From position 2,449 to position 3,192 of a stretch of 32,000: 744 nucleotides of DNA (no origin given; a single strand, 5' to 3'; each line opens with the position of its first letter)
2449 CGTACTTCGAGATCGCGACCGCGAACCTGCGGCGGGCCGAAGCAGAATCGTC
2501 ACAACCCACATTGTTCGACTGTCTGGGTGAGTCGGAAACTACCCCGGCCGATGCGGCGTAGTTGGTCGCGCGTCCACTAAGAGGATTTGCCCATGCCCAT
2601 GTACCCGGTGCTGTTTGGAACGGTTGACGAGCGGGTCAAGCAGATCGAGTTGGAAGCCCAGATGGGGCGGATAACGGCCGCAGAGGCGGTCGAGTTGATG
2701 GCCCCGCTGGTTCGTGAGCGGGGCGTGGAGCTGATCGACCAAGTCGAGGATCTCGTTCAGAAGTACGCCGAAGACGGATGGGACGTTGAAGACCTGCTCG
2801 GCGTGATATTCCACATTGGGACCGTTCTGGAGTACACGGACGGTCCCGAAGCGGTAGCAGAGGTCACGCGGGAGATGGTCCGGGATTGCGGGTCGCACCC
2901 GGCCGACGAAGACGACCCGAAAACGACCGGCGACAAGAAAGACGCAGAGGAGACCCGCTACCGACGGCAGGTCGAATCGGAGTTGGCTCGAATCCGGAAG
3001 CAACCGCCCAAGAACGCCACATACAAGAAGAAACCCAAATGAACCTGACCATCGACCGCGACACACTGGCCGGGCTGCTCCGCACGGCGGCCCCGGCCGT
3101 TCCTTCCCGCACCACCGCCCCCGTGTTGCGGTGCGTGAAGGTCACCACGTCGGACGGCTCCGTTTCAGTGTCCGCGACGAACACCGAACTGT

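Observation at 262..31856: A 16-bp perfect palindrome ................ marks almost every gene junction (39 copies)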

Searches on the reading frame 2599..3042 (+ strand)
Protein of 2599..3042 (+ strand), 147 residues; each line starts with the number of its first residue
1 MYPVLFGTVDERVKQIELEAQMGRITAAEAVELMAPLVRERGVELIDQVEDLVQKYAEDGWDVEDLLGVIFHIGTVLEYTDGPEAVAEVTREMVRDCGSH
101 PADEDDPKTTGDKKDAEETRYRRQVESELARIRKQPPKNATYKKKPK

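Call 38: search_protein_families(library=pfam, max_evalue=0.01, proteins=[window:2599-3042:+])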
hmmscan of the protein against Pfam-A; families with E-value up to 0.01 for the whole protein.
window:2599-3042:+ (147 aa): 0 families
